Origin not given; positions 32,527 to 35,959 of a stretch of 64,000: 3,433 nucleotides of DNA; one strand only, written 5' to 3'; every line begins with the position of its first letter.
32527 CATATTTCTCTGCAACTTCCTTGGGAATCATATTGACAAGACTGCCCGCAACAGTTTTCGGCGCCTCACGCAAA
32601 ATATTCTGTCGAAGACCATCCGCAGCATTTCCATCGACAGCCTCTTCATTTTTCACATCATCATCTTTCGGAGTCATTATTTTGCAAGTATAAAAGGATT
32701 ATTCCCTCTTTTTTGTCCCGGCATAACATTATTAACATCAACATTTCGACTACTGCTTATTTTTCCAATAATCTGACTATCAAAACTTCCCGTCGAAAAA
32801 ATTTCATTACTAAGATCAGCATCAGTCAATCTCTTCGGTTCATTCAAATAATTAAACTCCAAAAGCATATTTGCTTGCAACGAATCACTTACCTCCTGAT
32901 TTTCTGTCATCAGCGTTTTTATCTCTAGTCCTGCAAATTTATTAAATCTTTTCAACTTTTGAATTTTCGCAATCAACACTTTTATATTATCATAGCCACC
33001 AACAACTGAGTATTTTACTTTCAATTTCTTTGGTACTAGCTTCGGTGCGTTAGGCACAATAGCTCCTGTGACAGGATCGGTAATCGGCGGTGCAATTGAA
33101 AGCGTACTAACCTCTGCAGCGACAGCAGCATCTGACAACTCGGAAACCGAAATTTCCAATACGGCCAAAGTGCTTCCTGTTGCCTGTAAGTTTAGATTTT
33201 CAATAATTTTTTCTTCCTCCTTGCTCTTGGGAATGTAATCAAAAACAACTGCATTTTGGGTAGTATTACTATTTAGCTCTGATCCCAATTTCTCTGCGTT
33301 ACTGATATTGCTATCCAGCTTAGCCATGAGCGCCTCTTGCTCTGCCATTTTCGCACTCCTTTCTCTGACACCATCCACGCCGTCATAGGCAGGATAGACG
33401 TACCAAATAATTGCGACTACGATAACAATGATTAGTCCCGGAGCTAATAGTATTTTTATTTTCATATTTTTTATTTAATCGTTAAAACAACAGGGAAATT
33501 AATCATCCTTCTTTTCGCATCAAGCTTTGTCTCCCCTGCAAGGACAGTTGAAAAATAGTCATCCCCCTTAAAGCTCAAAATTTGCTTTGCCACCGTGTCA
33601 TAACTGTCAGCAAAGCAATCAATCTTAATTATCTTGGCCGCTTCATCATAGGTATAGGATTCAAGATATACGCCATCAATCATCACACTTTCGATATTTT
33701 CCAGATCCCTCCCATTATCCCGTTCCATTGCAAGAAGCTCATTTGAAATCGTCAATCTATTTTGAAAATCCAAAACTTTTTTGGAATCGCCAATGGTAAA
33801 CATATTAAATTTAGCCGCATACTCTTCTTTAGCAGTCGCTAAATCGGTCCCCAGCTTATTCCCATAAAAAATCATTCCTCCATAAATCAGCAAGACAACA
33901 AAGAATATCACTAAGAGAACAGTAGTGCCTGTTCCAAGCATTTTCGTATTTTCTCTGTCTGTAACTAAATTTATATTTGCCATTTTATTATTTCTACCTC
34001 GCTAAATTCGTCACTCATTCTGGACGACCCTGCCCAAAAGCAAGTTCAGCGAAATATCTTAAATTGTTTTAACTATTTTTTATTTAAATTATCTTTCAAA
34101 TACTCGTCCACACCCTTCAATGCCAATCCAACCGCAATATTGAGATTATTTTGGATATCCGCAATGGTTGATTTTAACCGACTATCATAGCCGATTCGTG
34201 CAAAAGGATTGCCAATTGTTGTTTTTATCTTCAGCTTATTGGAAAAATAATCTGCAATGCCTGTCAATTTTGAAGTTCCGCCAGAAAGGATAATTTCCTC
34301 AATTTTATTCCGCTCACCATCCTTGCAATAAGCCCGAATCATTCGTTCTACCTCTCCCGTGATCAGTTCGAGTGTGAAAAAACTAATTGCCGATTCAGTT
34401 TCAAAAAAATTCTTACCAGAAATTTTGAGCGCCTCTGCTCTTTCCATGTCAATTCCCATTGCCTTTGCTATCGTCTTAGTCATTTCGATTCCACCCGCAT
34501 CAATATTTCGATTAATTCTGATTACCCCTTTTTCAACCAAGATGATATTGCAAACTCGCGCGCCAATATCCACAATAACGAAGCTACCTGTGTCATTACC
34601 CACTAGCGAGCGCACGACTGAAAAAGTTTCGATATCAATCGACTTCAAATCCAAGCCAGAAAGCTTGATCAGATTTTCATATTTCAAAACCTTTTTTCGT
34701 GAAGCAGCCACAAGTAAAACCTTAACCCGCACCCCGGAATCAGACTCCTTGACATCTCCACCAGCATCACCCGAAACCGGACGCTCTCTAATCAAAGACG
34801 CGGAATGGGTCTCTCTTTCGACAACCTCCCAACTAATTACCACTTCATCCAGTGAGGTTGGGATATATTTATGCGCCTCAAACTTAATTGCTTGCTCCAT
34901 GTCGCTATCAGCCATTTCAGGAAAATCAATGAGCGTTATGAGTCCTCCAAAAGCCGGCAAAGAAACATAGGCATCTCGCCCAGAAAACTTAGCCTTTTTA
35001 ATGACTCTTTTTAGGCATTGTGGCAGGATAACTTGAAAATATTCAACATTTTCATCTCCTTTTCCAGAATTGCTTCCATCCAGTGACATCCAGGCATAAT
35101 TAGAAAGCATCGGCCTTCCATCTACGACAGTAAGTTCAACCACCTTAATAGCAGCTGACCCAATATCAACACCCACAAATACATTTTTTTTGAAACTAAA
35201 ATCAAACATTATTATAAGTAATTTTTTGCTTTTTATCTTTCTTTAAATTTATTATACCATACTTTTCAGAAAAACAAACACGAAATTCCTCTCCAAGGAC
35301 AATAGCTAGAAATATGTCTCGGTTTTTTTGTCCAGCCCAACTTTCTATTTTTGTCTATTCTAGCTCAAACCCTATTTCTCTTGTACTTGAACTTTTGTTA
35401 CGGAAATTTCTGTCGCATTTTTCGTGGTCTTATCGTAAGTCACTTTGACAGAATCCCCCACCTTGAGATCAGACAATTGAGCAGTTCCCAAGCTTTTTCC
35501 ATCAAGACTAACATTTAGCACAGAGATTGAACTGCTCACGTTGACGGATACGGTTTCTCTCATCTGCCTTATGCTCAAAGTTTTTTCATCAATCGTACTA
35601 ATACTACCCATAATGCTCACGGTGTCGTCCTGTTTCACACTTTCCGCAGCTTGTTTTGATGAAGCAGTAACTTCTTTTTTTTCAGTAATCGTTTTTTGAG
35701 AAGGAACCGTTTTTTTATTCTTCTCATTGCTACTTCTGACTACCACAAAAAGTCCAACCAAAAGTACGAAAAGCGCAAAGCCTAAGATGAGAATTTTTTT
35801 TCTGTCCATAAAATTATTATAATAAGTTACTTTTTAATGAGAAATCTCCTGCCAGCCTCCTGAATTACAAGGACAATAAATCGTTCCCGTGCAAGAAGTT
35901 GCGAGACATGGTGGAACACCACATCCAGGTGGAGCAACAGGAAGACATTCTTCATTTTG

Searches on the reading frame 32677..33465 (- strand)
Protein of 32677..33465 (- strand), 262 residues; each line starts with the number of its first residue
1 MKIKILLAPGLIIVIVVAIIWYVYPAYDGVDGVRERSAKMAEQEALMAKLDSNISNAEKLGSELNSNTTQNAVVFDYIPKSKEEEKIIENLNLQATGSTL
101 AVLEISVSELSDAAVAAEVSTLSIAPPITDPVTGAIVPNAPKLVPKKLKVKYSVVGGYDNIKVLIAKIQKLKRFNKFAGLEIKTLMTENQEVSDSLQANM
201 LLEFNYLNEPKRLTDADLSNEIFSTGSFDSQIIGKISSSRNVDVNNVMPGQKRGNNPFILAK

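Call 11: search_protein_families(library=pfam, proteins=[window:32677-33465:-], max_evalue=0.001)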
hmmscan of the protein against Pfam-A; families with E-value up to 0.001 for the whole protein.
window:32677-33465:- (262 aa): 1 family
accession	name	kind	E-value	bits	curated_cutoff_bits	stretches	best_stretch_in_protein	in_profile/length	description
PF04350.18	PilO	-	3.7e-05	24.3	22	0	37-117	5-85/145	Pilus assembly protein, PilO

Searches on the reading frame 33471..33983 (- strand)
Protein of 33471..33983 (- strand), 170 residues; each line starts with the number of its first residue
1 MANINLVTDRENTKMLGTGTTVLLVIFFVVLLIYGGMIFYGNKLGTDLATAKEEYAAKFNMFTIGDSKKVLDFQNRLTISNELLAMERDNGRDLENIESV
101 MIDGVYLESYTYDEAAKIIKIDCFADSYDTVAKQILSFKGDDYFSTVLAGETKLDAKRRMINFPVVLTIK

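Call 11: search_protein_families(library=pfam, proteins=[window:33471-33983:-], max_evalue=0.001)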
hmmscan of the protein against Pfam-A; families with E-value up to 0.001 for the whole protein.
window:33471-33983:- (170 aa): 1 family
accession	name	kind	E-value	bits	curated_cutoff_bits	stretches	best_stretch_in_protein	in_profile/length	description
PF05137.18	PilN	-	0.00036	20.9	22.8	1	94-163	3-72/78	Fimbrial assembly protein (PilN)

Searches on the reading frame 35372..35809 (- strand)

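Call 5: search_protein_families(library=pfam, proteins=[window:35372-35809:-], max_evalue=0.1)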
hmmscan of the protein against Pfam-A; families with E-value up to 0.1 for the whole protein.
window:35372-35809:- (145 aa): 6 families
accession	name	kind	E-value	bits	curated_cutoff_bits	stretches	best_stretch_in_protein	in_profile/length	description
PF25184.1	YxzE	-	0.013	16.9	40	1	6-48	3-35/65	YxzE-like putative bacteriocin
PF23823.1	DUF7193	-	0.022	13.1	27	1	58-141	154-233/847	Family of unknown function (DUF7193)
PF05631.20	MFS_5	-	0.023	14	25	1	12-77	201-259/356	Sugar-tranasporters, 12 TM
PF07168.17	Ureide_permease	-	0.03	13.5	27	1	2-78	98-176/359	Ureide permease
PF07705.17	CARDB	-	0.031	14.9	22.7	1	96-142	38-83/101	CARDB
PF11604.15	CusF_Ec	-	0.097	13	27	0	110-135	43-67/72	Copper binding periplasmic protein CusF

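Call 6: search_protein_families(library=ncbifam, proteins=[window:35372-35809:-], max_evalue=0.1)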
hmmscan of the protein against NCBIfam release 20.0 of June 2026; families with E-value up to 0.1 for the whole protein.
window:35372-35809:- (145 aa): 4 families
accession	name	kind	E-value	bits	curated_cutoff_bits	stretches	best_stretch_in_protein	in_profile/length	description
NF006283.1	PRK08455.1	equivalog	0.00073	19.2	187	1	6-79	22-95/182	flagellar basal body-associated protein FliL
NF002359.0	PRK01318.2-6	equivalog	0.01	14.1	600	1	1-138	1-148/624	membrane protein insertase YidC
NF058671.1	sortase_SrtD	exception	0.044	13.5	140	0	12-75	2-74/187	class D sortase, LPxTATN-specific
NF002353.0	PRK01318.1-4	equivalog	0.06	12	365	1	3-117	6-107/596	membrane protein insertase YidC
